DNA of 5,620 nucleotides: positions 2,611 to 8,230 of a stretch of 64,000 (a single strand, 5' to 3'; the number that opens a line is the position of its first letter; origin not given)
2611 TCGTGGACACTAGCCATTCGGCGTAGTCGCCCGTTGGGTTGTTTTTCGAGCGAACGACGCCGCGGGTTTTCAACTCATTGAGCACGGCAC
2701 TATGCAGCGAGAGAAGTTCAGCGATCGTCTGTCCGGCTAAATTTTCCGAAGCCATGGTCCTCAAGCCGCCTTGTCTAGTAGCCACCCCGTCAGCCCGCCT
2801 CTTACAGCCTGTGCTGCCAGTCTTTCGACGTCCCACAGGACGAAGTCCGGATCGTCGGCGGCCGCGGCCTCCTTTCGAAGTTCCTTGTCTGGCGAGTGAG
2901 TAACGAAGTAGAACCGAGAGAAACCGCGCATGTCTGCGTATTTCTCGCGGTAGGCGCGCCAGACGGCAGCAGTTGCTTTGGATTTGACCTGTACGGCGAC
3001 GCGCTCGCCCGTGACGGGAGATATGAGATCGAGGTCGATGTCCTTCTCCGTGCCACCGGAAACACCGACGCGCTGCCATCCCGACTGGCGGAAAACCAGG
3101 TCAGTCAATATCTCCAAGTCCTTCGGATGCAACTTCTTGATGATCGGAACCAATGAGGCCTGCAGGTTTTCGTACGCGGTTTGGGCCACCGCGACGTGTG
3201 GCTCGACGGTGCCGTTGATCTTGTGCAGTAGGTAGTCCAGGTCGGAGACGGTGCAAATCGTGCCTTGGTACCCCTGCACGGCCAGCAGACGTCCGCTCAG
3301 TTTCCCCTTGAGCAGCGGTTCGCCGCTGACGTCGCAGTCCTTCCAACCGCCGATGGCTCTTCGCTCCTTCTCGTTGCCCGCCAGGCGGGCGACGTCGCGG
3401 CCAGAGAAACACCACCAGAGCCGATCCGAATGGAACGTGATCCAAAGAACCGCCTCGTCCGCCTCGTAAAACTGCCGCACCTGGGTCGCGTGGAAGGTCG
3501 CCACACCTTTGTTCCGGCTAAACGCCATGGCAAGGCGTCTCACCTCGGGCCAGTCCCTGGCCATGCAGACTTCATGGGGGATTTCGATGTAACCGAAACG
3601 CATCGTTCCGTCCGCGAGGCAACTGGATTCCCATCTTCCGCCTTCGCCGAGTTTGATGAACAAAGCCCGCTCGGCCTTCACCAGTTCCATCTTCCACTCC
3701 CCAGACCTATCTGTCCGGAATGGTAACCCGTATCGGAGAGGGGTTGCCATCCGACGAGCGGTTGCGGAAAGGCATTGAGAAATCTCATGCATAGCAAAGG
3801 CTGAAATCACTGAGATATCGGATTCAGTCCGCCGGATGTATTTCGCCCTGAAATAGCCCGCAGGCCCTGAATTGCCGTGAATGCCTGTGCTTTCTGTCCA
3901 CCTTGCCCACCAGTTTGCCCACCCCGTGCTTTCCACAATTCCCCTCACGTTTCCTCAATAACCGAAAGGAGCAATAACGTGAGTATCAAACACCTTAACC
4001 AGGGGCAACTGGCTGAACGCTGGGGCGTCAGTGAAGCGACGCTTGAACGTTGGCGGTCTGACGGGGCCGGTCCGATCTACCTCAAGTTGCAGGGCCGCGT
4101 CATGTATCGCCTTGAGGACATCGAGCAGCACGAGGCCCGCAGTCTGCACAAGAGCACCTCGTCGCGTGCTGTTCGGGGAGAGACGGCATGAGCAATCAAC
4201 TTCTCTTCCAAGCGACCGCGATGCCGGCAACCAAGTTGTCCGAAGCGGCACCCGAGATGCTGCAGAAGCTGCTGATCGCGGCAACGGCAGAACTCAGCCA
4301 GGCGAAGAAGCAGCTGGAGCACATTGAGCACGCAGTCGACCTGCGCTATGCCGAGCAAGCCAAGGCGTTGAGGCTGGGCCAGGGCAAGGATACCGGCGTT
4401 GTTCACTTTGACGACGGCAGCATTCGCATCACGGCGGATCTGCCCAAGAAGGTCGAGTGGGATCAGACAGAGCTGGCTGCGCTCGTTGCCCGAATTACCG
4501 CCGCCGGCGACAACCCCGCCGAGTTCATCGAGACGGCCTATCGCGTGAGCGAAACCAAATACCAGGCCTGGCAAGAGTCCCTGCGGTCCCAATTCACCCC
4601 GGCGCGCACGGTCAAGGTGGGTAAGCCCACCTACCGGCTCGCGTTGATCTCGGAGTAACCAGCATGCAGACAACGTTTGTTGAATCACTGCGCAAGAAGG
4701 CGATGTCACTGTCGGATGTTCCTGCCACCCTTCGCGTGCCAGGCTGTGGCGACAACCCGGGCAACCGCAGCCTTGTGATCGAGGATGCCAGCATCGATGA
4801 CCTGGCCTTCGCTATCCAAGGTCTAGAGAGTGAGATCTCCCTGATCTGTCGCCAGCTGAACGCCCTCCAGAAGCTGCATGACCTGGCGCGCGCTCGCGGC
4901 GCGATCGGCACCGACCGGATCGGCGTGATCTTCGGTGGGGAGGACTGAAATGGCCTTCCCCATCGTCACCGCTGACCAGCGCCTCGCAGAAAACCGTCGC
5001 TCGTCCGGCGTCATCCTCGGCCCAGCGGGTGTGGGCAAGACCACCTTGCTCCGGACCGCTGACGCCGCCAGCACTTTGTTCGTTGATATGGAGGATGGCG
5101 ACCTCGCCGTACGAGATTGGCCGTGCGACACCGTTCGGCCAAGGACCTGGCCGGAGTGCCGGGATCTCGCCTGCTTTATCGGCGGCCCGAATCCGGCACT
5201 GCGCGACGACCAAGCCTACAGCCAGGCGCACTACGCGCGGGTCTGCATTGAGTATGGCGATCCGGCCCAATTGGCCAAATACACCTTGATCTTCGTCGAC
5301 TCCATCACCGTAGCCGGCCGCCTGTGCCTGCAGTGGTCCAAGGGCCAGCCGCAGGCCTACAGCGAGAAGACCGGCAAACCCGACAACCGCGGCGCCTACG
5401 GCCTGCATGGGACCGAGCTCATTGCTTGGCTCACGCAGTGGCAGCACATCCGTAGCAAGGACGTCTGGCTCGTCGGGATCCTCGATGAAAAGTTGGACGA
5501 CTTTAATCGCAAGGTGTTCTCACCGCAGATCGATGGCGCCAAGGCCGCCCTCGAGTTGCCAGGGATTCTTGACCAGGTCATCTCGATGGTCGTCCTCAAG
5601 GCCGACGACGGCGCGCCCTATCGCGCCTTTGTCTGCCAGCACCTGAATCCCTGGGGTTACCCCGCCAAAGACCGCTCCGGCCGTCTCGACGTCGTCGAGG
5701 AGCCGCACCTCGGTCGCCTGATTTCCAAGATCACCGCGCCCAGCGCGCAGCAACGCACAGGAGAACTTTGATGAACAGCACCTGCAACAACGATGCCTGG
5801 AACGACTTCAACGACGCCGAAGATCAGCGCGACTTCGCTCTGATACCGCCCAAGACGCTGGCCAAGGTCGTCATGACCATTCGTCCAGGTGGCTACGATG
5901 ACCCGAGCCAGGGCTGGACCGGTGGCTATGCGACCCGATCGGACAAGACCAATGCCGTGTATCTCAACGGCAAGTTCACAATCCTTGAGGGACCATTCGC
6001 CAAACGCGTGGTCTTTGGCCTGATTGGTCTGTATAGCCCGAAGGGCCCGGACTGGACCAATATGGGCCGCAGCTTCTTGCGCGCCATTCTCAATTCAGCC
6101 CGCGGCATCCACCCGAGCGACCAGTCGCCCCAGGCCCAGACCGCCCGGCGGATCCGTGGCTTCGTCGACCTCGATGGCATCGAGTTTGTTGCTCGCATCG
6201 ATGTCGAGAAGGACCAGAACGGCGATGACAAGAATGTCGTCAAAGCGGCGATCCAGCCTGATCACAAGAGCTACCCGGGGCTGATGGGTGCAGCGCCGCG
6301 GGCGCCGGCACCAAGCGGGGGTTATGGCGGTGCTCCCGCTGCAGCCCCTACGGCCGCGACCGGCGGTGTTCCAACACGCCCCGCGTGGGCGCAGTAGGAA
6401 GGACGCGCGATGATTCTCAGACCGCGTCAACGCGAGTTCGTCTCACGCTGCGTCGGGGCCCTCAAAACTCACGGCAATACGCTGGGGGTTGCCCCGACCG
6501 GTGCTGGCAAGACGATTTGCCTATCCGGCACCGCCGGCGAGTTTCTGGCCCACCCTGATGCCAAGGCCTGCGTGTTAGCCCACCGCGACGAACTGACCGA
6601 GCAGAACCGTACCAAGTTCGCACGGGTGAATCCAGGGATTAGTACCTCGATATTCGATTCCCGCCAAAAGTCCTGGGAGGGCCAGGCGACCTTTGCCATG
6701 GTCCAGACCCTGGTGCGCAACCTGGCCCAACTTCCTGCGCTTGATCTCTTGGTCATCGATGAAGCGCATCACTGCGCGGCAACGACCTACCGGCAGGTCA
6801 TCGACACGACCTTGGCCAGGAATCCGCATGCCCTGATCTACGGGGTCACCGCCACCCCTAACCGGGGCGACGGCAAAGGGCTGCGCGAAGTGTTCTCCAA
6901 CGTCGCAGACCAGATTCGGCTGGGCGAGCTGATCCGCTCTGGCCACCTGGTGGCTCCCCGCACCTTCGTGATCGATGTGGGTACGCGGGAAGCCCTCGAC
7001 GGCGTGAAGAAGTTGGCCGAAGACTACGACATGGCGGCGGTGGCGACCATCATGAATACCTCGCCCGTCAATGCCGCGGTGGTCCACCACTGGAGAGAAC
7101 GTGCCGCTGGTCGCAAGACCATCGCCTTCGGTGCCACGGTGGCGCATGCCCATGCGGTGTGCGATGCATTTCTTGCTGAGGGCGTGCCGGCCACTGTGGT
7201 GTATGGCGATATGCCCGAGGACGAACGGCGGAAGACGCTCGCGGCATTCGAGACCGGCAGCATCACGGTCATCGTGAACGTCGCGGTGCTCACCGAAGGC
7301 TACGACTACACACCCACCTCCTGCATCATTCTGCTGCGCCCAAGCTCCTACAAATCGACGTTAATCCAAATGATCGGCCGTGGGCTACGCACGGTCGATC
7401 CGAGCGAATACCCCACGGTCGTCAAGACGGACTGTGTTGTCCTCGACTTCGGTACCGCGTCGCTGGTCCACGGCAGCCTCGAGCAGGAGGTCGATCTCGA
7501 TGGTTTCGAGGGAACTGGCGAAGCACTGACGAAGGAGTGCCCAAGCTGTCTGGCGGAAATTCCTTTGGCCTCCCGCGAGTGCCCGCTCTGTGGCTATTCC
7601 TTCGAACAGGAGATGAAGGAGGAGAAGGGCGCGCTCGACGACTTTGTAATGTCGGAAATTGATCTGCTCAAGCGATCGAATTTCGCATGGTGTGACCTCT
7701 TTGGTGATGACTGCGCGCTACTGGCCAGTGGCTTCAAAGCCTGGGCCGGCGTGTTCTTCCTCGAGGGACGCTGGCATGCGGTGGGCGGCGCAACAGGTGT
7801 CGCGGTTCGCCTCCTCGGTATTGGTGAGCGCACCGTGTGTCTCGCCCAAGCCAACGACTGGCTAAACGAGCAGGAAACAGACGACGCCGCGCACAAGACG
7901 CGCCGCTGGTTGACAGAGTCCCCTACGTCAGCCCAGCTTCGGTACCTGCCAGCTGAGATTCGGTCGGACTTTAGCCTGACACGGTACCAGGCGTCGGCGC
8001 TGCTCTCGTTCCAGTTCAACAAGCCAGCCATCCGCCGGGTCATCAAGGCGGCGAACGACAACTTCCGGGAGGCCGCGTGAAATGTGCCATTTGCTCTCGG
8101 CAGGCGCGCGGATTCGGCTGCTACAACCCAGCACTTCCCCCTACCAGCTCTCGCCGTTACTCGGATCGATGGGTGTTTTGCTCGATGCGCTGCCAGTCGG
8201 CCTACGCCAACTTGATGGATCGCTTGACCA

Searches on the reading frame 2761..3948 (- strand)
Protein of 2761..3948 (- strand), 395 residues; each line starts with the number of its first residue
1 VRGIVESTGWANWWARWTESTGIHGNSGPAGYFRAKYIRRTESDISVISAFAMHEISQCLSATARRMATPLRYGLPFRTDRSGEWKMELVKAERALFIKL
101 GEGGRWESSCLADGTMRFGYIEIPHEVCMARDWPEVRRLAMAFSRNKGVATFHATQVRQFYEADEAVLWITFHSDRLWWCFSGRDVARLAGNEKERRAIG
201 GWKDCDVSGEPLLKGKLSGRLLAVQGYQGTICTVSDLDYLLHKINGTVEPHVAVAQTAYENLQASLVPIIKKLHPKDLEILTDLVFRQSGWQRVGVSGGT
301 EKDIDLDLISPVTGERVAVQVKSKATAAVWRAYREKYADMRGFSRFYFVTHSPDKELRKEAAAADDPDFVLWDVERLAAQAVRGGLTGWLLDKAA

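Call 28: search_protein_families(library=pfam, proteins=[window:2761-3948:-], max_evalue=0.001)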
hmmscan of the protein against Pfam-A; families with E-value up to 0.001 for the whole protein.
window:2761-3948:- (395 aa): 1 family
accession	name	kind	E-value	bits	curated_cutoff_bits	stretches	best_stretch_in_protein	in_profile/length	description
PF04471.18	Mrr_cat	-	4.2e-05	24.1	21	1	270-378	1-112/115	Restriction endonuclease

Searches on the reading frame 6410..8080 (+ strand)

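Call 28: search_protein_families(library=pfam, proteins=[window:6410-8080:+], max_evalue=0.001)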
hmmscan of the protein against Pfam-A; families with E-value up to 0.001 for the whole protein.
window:6410-8080:+ (556 aa): 7 families
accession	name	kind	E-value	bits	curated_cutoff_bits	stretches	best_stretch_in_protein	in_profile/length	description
PF04851.21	ResIII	-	1.8e-20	74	22.5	1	2-152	3-164/164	Type III restriction enzyme, res subunit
PF00271.37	Helicase_C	-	1.2e-14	54.9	23.5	1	230-327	11-108/110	Helicase conserved C-terminal domain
PF00270.35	DEAD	-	1.4e-10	41.6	26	1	15-151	8-161/167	DEAD/DEAH box helicase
PF10571.15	UPF0547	-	2.9e-10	40.5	29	1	375-399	1-25/26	Uncharacterised protein family UPF0547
PF18766.7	SWI2_SNF2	-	5.5e-05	23.4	26.7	1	30-174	27-179/221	SWI2/SNF2 ATPase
PF13604.12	AAA_30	-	0.00017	21.8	27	1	5-179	4-158/191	AAA domain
PF13401.12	AAA_22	-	0.00064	20.5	27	0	20-125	4-99/130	AAA domain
